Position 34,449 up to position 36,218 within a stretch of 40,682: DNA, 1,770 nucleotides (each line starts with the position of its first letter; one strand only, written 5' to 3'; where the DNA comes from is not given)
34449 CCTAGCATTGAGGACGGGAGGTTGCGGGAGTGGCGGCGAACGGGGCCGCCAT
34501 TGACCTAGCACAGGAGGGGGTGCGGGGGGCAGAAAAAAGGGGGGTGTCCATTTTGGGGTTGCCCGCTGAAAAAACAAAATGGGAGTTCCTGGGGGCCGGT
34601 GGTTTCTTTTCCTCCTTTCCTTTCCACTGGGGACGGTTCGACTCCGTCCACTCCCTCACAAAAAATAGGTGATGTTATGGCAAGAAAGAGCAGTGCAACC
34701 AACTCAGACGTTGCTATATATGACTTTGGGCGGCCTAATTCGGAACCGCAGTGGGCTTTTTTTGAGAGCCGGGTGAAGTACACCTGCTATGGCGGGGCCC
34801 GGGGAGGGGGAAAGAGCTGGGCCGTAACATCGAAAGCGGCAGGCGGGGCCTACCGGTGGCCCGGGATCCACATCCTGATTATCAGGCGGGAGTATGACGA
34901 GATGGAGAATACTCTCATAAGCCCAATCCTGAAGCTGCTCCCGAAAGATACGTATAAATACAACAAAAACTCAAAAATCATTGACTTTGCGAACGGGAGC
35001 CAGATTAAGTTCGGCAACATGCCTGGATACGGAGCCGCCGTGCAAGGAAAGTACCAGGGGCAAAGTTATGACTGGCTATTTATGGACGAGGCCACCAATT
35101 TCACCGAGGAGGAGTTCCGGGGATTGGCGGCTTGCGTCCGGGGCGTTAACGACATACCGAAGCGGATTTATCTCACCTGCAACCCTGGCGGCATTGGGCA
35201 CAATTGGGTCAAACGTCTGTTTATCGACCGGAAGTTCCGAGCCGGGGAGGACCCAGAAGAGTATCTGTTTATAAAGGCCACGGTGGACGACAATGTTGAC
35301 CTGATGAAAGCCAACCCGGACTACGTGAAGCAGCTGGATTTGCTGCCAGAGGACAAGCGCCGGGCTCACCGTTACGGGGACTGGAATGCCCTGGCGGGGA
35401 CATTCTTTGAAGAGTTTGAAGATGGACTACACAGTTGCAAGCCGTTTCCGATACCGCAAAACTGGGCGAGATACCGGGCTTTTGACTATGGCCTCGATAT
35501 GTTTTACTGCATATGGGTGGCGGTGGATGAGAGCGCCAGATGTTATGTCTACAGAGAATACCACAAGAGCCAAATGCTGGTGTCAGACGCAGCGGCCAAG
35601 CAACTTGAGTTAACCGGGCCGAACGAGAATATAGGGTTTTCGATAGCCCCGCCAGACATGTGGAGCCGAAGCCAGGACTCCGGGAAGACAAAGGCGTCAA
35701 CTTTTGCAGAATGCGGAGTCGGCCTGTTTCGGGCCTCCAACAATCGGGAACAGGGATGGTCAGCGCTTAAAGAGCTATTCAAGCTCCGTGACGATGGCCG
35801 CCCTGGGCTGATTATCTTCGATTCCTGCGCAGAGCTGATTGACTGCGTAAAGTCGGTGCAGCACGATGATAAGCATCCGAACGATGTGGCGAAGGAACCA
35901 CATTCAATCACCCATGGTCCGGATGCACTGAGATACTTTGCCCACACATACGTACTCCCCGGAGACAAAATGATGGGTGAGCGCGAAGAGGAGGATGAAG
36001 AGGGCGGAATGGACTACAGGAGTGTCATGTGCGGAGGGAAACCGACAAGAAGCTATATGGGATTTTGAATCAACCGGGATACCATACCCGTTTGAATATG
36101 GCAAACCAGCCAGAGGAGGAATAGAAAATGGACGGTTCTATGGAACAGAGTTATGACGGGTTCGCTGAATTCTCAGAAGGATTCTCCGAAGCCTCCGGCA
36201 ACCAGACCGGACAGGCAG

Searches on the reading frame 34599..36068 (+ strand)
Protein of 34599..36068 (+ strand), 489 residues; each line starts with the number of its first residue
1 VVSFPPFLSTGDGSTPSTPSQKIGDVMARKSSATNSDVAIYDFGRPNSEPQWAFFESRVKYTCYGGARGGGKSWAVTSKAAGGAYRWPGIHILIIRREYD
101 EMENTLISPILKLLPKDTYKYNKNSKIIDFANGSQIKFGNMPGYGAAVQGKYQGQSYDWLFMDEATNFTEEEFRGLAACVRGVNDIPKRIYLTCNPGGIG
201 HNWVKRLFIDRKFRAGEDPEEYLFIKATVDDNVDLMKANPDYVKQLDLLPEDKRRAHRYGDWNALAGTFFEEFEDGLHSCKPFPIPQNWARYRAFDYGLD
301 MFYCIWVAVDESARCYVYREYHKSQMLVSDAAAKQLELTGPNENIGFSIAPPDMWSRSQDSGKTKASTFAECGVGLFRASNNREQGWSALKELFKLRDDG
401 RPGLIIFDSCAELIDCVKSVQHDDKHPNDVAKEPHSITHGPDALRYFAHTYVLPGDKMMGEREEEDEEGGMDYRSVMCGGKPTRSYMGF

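Call 38: search_dna_similar(query=window:34599-36068:+, collection=phages, mode=protein, max_rows=12)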
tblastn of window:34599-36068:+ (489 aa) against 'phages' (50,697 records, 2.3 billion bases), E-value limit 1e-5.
Records with a match: 670; places in all: 671; records where one place covers at least 80% of the query: 257.
Best place of each record, by identity: <60% 670.
By first word of the organism name: Pseudomonas 100; Escherichia 97; Arthrobacter 72; Salmonella 50; Vibrio 34; Xanthomonas 33; Acinetobacter 31; Achromobacter 28; Stenotrophomonas 26; Streptomyces 23; and 50 more.
By host as written in the record: - 63; Arthrobacter sp. ATCC 21022 54; Pseudomonas aeruginosa 36; Escherichia coli 35; Pseudomonas aeruginosa PAO1 29; Salmonella enterica subsp. enterica serovar Enteritidis PT1 14; Stenotrophomonas maltophilia 14; Escherichia coli K-12 MG1655 13; and 201 more.
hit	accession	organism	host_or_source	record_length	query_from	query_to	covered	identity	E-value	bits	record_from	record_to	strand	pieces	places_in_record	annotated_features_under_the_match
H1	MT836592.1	Bacteriophage sp.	human fecal samples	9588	40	454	85%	48.4%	6e-118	386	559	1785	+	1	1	record has no annotation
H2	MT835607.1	Bacteriophage sp.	human fecal samples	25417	51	447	81%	36.9%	2e-72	254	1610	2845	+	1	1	record has no annotation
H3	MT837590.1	Bacteriophage sp.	human fecal samples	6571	38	454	85%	35.0%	3e-70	248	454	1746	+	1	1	record has no annotation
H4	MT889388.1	Arthrobacter phage Pippa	Arthrobacter sp. ATCC 21022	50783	29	452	87%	32.1%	1e-54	203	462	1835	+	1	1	2: terminase | 1: helix-turn-helix DNA binding domain protein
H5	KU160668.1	Arthrobacter phage TaeYoung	Arthrobacter sp. ATCC 21022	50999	29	452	87%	31.9%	1e-53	200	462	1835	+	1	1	2: terminase large subunit | 1: HTH DNA binding domain protein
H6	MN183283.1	Arthrobacter phage BossLady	Arthrobacter sp. ATCC 21022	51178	29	452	87%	31.9%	1e-53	200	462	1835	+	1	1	2: terminase large subunit | 1: HTH DNA binding domain protein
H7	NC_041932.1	Arthrobacter phage Martha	Arthrobacter sp. ATCC 21022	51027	29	452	87%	31.9%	2e-53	199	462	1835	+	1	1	2: terminase large subunit | 1: Rnase E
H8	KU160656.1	Arthrobacter phage Martha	Arthrobacter sp. ATCC 21022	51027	29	452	87%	31.9%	2e-53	199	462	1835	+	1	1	2: terminase large subunit | 1: hypothetical protein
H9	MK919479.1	Arthrobacter phage Grekaycon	Arthrobacter sp. ATCC 21022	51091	29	452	87%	31.9%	2e-53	199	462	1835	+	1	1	2: terminase large subunit | 1: helix-turn-helix DNA binding domain protein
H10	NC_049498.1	Arthrobacter phage Abba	Arthrobacter globiformis B-2979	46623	31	452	86%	32.0%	6e-51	192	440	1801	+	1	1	2: terminase large subunit | 1: Rnase E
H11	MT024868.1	Arthrobacter phage Abba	Arthrobacter globiformis B-2979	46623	31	452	86%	32.0%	6e-51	192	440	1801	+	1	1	2: terminase | 1: helix-turn-helix DNA-binding domain protein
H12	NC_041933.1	Arthrobacter phage Sonny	Arthrobacter sp. ATCC 21022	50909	29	452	87%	31.7%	6e-53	198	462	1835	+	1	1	2: terminase large subunit | 1: Rnase E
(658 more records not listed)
